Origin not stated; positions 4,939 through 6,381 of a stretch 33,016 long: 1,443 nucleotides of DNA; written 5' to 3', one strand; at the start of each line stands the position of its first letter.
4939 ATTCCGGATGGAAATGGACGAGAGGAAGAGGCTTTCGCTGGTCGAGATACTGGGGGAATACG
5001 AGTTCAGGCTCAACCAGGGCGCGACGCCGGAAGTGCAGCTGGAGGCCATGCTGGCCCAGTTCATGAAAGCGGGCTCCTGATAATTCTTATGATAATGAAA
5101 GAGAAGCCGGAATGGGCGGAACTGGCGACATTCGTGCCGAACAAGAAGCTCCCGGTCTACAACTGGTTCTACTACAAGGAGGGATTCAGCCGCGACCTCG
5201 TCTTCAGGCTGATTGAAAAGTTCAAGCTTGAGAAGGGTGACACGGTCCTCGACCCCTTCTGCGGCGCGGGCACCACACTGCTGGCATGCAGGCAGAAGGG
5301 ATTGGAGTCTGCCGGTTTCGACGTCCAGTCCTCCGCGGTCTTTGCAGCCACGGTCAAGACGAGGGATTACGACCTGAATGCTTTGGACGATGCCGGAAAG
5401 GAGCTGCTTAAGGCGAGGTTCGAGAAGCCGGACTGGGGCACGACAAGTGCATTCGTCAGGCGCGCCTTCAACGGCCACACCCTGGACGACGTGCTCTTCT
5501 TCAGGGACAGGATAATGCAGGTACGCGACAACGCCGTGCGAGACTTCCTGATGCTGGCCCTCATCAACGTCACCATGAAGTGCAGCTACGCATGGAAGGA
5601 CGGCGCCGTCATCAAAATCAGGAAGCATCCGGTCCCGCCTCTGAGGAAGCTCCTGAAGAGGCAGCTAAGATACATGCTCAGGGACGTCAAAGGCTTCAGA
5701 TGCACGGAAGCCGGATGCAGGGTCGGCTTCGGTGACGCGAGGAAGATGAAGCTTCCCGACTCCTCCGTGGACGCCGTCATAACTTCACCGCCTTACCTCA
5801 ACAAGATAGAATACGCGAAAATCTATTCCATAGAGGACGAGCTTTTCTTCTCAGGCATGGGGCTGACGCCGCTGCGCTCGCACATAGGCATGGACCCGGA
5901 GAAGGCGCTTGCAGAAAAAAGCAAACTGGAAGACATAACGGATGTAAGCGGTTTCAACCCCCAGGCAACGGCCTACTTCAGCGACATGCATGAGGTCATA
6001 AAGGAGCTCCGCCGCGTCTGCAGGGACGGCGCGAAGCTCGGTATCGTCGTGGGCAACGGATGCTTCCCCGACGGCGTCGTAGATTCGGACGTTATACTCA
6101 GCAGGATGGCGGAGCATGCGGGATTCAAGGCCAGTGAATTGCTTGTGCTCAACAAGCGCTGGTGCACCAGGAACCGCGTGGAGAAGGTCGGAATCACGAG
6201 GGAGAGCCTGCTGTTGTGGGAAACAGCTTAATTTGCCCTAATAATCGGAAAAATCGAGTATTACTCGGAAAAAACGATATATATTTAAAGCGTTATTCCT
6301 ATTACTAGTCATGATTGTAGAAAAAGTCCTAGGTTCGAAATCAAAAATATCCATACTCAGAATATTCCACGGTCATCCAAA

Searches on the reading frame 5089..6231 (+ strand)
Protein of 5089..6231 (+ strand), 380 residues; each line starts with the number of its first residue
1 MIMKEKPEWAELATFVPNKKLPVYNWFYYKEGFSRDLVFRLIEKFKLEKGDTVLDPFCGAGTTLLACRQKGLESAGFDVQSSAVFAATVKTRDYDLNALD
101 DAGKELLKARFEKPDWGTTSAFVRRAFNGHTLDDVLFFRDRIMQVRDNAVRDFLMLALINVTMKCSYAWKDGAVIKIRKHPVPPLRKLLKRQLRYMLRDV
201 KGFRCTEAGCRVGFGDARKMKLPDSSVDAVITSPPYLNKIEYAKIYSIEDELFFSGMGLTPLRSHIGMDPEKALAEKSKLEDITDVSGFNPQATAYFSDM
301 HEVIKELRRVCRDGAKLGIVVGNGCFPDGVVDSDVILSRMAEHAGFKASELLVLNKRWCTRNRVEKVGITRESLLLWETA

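Call 10: search_protein_families(library=pfam, proteins=[window:5089-6231:+], max_evalue=0.01)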
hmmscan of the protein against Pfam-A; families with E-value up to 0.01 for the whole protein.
window:5089-6231:+ (380 aa): 7 families
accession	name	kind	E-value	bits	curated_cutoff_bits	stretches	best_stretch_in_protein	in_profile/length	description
PF01555.25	N6_N4_Mtase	-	6.7e-15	56.1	26.7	2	27-84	160-216/221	DNA methylase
PF01170.24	UPF0020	-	9.5e-07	29.1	22.3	0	47-65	26-44/197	RMKL-like, methyltransferase domain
PF08241.18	Methyltransf_11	-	0.00017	22.6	21.2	0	214-232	48-66/95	Methyltransferase domain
PF13649.12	Methyltransf_25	-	0.00093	20.3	27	0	53-96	1-46/97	Methyltransferase domain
PF13847.12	Methyltransf_31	-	0.0023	18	27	0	48-90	2-47/145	Methyltransferase domain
PF13489.12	Methyltransf_23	-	0.0029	17.8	27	0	38-101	9-74/164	Methyltransferase domain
PF02086.21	MethyltransfD12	-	0.0083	16.3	22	0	40-126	11-92/253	D12 class N6 adenine-specific DNA methyltransferase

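Call 11: find_homologous_proteins(query=window:5089-6231:+, max_evalue=1e-10)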
Query window:5089-6231:+ (380 aa): 2158 proteins with E <= 1e-10 among 8000 candidates; the best 120 are listed.
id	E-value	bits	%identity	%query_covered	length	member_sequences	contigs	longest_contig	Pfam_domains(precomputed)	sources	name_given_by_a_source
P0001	1.9e-257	871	100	100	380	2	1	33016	PF01170.25,PF01555.25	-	-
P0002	3.5e-212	722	82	99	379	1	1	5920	PF01170.25,PF01555.25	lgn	-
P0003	5.6e-209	712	81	99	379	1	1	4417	PF01170.25,PF01555.25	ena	-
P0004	3.6e-202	689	77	99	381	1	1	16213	PF13489.13,PF13649.13,PF01170.25,PF08241.19,PF01555.25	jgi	jgi:DNA modification methylase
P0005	1.9e-193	661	74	99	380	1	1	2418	PF01170.25,PF01555.25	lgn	-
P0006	6.6e-193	659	76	99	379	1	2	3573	PF01170.25,PF01555.25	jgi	jgi:DNA modification methylase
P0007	8.0e-193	659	73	99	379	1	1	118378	PF13847.13,PF01170.25,PF08241.19,PF01555.25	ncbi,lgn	-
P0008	4.0e-182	623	69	99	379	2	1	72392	PF01170.25,PF01555.25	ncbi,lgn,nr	ncbi:MAG: hypothetical protein JW789_01500 [Candidatus Aenigmarchaeota archaeon]|nr:hypothetical pro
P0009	1.4e-180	618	70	99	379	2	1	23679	PF13649.13,PF01170.25,PF08241.19,PF01555.25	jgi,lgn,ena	-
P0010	1.5e-175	602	69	99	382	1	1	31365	PF01170.25,PF08241.19,PF01555.25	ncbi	-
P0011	8.3e-171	586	68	99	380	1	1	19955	PF01170.25,PF08241.19,PF01555.25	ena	-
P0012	3.8e-168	577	67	99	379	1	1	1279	PF01555.25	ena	-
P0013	7.0e-168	576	67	99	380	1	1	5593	PF01170.25,PF01555.25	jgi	jgi:DNA modification methylase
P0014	2.6e-167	575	67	99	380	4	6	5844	PF01170.25,PF01555.25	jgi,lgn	-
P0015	4.0e-167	574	66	99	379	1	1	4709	PF13649.13,PF01170.25,PF08241.19,PF01555.25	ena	-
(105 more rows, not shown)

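Call 12: find_encoding_contigs(protein=P0002, flank=6000, max_places=3)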
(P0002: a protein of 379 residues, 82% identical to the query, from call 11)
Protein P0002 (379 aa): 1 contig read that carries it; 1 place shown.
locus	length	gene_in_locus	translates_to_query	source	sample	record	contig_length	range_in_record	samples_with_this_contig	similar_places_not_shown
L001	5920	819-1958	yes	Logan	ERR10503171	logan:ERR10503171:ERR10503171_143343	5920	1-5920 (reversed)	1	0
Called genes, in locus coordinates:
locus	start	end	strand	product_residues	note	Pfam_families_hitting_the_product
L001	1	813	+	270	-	?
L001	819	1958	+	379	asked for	PF01555:N6_N4_Mtase, PF01170:UPF0020 (faint)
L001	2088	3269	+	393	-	-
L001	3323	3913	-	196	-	PF01380:SIS, PF13580:SIS_2 (weak)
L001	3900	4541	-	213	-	PF00215:OMPdecase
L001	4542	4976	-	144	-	PF02502:LacAB_rpiB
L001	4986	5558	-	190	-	PF02525:Flavodoxin_2, PF03358:FMN_red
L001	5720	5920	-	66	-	?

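Call 13: find_encoding_contigs(protein=P0003, flank=6000, max_places=3)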
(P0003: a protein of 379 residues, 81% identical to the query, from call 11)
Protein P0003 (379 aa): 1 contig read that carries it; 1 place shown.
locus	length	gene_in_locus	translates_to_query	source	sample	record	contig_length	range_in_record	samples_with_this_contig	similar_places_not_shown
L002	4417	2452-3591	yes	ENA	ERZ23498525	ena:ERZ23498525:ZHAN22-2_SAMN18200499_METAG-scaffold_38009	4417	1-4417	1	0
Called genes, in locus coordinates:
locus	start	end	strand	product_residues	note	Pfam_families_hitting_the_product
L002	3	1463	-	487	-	?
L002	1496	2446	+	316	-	PF03215:Rad17, PF05496:RuvB_N (weak), PF13177:DNA_pol3_delta2, PF00004:AAA, PF25361:AAA_lid_RFC1 (faint), PF21960:RCF1-5-like_lid (weak), PF08542:Rep_fac_C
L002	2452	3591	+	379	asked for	PF01555:N6_N4_Mtase, PF01170:UPF0020 (faint)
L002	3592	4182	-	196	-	PF01380:SIS, PF13580:SIS_2 (weak)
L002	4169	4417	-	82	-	?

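Call 14: find_encoding_contigs(protein=P0004, flank=8000, max_places=3)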
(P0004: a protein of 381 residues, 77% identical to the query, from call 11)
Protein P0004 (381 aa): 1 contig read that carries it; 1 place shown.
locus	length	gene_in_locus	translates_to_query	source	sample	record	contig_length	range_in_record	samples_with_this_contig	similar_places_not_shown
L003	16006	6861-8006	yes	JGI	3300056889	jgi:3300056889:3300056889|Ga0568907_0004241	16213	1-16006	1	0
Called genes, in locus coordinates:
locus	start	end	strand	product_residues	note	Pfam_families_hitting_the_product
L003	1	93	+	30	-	?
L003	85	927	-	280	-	PF13793:Pribosyltran_N, PF00156:Pribosyltran (weak), PF14572:Pribosyl_synth (weak)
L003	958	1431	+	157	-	PF01467:CTP_transf_like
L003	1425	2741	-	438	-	PF18195:GatD_N, PF00710:Asparaginase, PF17763:Asparaginase_C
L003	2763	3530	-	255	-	PF00149:Metallophos (weak)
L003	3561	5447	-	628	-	PF01841:Transglut_core, PF07705:CARDB (faint)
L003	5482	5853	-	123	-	-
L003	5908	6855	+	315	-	PF03215:Rad17, PF05496:RuvB_N (weak), PF04851:ResIII (faint), PF13177:DNA_pol3_delta2, PF00004:AAA, PF21960:RCF1-5-like_lid (weak), PF08542:Rep_fac_C, PF22534:RFC_C (weak), +2 more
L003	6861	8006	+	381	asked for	PF01555:N6_N4_Mtase (weak), PF01170:UPF0020 (faint), PF13489:Methyltransf_23 (faint), PF08241:Methyltransf_11 (faint), PF13649:Methyltransf_25 (faint)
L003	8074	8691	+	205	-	PF01909:NTP_transf_2, PF18765:Polbeta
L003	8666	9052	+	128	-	-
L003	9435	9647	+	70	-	-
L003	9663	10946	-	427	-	PF01336:tRNA_anti-codon, PF00152:tRNA-synt_2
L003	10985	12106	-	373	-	PF04389:Peptidase_M28, PF05343:Peptidase_M42 (faint), PF01546:Peptidase_M20, PF07687:M20_dimer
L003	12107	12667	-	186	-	PF01928:CYTH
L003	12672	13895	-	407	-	PF13091:PLDc_2, PF00614:PLDc (faint), PF13091:PLDc_2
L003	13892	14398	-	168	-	PF01467:CTP_transf_like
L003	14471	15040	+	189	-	PF00352:TBP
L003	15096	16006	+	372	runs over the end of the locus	?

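Call 24: find_related_loci(query=A3, collection=genome_contigs, flank=6000)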
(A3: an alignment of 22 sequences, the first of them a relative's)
Query A3 (380 aa) in genome_contigs; peptide patterns used: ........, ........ (x = any residue, [..] = any of these).
283 stretches matched a pattern; 256 encode a relative of the query (tblastn E <= 1e-3); the best 80 are kept; 80 distinct loci.
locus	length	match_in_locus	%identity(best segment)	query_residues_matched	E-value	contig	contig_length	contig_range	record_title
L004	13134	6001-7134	73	1-378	0e+0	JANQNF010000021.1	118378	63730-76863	MAG: archaeon isolate PL23a_bin.95 k99_1319649, whole genome shotgun sequence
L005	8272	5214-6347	70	1-378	0e+0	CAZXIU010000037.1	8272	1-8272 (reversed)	MAG TPA_asm: uncultured archaeon isolate binchicken_co129_810 genome assembly, contig: NODE_28445_length_8272_cov_5.2354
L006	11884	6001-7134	70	1-378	0e+0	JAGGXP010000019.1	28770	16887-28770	MAG: Candidatus Aenigmatarchaeota archaeon isolate AUK155 PB_MBMC_109_c_000000000013, whole genome shotgun sequence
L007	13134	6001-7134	69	1-378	0e+0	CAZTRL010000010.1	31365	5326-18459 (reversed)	MAG TPA_asm: uncultured archaeon isolate binchicken_co151_62 genome assembly, contig: NODE_1854_length_31365_cov_7.89658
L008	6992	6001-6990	76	1-330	4e-176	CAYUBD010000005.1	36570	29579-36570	MAG TPA_asm: uncultured archaeon isolate binchicken_co34_528 genome assembly, contig: NODE_1597_length_36570_cov_7.95889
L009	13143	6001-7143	66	1-378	9e-172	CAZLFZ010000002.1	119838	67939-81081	MAG TPA_asm: uncultured archaeon isolate binchicken_co262_246 genome assembly, contig: NODE_76_length_119838_cov_12.3945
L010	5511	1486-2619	65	1-378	2e-171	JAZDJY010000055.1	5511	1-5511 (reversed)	MAG: Candidatus Aenigmatarchaeota archaeon isolate MEGAHIT-group-0.507 k141_17464849, whole genome shotgun sequence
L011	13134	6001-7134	69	1-378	0e+0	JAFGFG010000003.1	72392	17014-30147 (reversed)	MAG: Candidatus Aenigmatarchaeota archaeon isolate Zod_Metabat.1300 k87_1562532, whole genome shotgun sequence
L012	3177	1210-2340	56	5-378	1e-152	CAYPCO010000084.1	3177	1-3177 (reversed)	MAG TPA_asm: uncultured archaeon isolate binchicken_co6_493 genome assembly, contig: NODE_43451_length_3177_cov_3.264574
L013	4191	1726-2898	58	3-377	3e-147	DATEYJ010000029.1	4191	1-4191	MAG TPA_asm: archaeon isolate SMAG_U8442 k141_7079, whole genome shotgun sequence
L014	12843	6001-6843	74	98-378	7e-144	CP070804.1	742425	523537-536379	MAG: Candidatus Aenigmatarchaeota archaeon isolate bin1329 chromosome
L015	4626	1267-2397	59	5-378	2e-145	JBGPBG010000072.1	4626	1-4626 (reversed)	MAG: Candidatus Aenigmatarchaeota archaeon isolate OBJ_0618_130150_110 k141_6191371_length_4626_cov_10.0000, whole genom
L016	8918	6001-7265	58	5-380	1e-142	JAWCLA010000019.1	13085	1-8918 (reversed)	MAG: Candidatus Aenigmatarchaeota archaeon isolate JZ-2_201705_bins_163 JZ-2_201705_bins_163_scaffold_19, whole genome s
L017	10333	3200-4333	57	3-378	5e-141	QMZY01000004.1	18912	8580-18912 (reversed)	MAG: Candidatus Aenigmatarchaeota archaeon isolate B30_G1 B30_Guay1_scaffold_00645, whole genome shotgun sequence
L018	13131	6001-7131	55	3-378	5e-141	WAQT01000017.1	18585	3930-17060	MAG: Candidatus Aenigmatarchaeota archaeon isolate S146_145_esom k151_262077, whole genome shotgun sequence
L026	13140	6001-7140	53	3-378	2e-133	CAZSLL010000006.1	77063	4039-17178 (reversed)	MAG TPA_asm: uncultured archaeon isolate SRP141376_co4_278 genome assembly, contig: NODE_557_length_77063_cov_5.401647,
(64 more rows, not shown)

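Call 35: find_related_loci(query=A3, collection=metagenome_contigs, flank=7000)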
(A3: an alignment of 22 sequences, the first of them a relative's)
Query A3 (380 aa) in metagenome_contigs; peptide patterns used: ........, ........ (x = any residue, [..] = any of these).
490 stretches matched a pattern; 409 encode a relative of the query (tblastn E <= 1e-3); the best 80 are kept; 80 distinct loci.
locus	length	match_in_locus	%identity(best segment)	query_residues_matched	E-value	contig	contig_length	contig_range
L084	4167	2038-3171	70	1-378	0e+0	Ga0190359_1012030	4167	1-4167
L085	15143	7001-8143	66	1-378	8e-172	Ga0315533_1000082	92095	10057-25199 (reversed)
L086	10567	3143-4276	66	1-378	2e-169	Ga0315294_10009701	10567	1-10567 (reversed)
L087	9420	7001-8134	66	1-378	2e-169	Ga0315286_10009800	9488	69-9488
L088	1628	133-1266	65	1-378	0e+0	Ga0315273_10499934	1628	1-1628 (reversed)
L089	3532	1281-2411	64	2-378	6e-173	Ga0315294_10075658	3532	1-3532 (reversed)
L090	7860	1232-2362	62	1-378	1e-156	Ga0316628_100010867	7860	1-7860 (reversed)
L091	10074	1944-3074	59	5-378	4e-147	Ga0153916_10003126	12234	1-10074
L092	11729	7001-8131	59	5-378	1e-146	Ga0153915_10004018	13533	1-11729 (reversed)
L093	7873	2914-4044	59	5-377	2e-146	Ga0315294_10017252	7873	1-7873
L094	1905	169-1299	55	5-378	3e-157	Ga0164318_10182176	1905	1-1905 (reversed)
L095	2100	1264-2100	75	1-279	4e-155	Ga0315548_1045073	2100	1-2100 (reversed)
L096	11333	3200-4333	57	3-378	5e-141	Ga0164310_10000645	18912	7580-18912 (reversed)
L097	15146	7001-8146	55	1-378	4e-140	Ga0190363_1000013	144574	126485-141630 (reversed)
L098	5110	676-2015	55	5-378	2e-140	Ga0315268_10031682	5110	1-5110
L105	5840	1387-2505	54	3-378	2e-128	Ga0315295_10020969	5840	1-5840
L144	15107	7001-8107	51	4-378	5e-113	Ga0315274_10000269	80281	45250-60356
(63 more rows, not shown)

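Call 77: search_protein_families(library=pfam, proteins=[L144:5991-6533:+, L144:6508-6969:+, L026:9647-10192:+, L026:10192-10608:+, L026:10630-11328:-, L001:2088-3269:+], max_evalue=0.01)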
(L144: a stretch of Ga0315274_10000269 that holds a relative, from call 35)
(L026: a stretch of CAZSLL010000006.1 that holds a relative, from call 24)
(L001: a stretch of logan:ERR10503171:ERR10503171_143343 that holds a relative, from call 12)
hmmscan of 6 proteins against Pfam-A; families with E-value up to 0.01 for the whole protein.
L144:5991-6533:+ (180 aa): 9 families
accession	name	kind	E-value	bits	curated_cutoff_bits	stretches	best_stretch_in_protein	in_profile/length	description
PF18765.7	Polbeta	-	3.7e-10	40.3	26.9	1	85-164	5-79/93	Polymerase beta, Nucleotidyltransferase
PF01909.29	NTP_transf_2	-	9.1e-10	39.2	21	1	86-163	8-90/93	Nucleotidyltransferase domain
PF13412.12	HTH_24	-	0.00018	21.5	21.9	1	13-56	6-48/48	Winged helix-turn-helix DNA-binding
PF22600.2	MTPAP-like_central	-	0.00095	19.7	27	1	84-136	34-89/139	Poly(A) RNA polymerase, mitochondrial-like, central palm domain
PF01047.28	MarR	-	0.0015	18.8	24.6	1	19-59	11-51/59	MarR family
PF14947.12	HTH_45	-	0.0055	17.1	25.5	0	22-64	16-58/77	Winged helix-turn-helix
PF24270.1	HTH_Cmi2_C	-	0.0063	17.2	27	0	15-60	80-123/125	Cmi2, C-terminal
PF05709.17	Sipho_tail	-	0.0086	16.7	24.2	0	91-149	28-86/118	Phage tail protein RIFT-related domain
PF25212.1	HVO_A0114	-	0.0098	16.1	27.6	0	9-60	21-71/84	HVO_A0114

L144:6508-6969:+ (153 aa): 1 family
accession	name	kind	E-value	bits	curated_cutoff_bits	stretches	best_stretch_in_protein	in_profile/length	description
PF05168.19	HEPN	-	1.5e-19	70.7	22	1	30-145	2-116/117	HEPN domain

L026:9647-10192:+ (181 aa): 3 families
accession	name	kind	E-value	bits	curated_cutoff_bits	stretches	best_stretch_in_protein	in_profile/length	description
PF01909.29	NTP_transf_2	-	9.8e-09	35.9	21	1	95-157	4-77/93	Nucleotidyltransferase domain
PF18765.7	Polbeta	-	8.5e-08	32.7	26.9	1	97-146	5-61/93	Polymerase beta, Nucleotidyltransferase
PF22600.2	MTPAP-like_central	-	0.0014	19.2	27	1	95-141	29-75/139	Poly(A) RNA polymerase, mitochondrial-like, central palm domain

L026:10192-10608:+ (138 aa): 0 families

L026:10630-11328:- (232 aa): 1 family
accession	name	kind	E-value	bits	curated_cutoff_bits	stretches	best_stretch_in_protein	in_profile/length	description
PF03030.21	H_PPase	-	2e-99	334.4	29.7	1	1-222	432-645/645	Inorganic H+ pyrophosphatase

L001:2088-3269:+ (393 aa): 3 families
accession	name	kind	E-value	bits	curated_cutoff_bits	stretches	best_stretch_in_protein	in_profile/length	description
PF08443.16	RimK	-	0.00031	20.8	21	0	270-327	77-129/188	RimK-like ATP-grasp domain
PF14398.11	ATPgrasp_YheCD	-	0.00036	20.3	26.8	1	185-279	37-118/255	YheC/D like ATP-grasp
PF14397.11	ATPgrasp_ST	-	0.002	17.8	31.4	1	186-258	49-121/278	Sugar-transfer associated ATP-grasp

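Call 93: search_protein_families(library=pfam, proteins=[L144:11599-12327:-, L144:12320-12988:-, L144:10772-11551:+, L105:4031-5275:-, L105:3410-3841:-], max_evalue=0.01)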
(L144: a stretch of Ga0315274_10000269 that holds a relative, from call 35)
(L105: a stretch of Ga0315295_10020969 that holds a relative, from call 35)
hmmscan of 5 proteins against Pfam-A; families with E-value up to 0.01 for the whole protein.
L144:11599-12327:- (242 aa): 2 families
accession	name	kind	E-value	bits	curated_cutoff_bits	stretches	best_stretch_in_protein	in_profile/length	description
PF08843.17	AbiEii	-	0.0002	21.8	22.5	1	32-72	10-43/238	Nucleotidyl transferase AbiEii toxin, Type IV TA system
PF19502.5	DUF6036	-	0.0022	18.3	23.6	0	140-185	84-130/164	Nucleotidyltransferase of unknown function (DUF6036)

L144:12320-12988:- (222 aa): 0 families

L144:10772-11551:+ (259 aa): 2 families
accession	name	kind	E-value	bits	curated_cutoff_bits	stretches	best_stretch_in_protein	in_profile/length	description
PF08502.15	LeuA_dimer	-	4.7e-26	91.7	24.9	1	114-248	3-130/131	LeuA allosteric (dimerisation) domain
PF22617.1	HCS_D2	-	1.6e-17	64.1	27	1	34-108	2-75/82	Homocitrate synthase post-HMGL domain-like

L105:4031-5275:- (414 aa): 6 families
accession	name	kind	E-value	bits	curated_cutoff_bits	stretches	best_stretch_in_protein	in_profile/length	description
PF13635.12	DUF4143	-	5e-31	108.1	28.1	1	225-368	1-159/160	Domain of unknown function (DUF4143)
PF13173.12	AAA_14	-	7.6e-31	107.2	27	1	22-153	2-129/129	AAA domain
PF01637.24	ATPase_2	-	6.7e-07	29.8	33.2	1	14-113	10-105/225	ATPase domain predominantly from Archaea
PF13401.12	AAA_22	-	2.1e-05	25.3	27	1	21-77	4-36/130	AAA domain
PF24883.2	NPHP3_N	-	0.0068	17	24.8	0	13-83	10-81/164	Nephrocystin 3, N-terminal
PF13238.12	AAA_18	-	0.0099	16.8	29.4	0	25-93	1-60/128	AAA domain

L105:3410-3841:- (143 aa): 1 family
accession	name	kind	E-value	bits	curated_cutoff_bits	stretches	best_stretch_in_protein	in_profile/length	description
PF01814.28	Hemerythrin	-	4.1e-15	56.8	25.3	1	14-136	4-124/127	Hemerythrin HHE cation binding domain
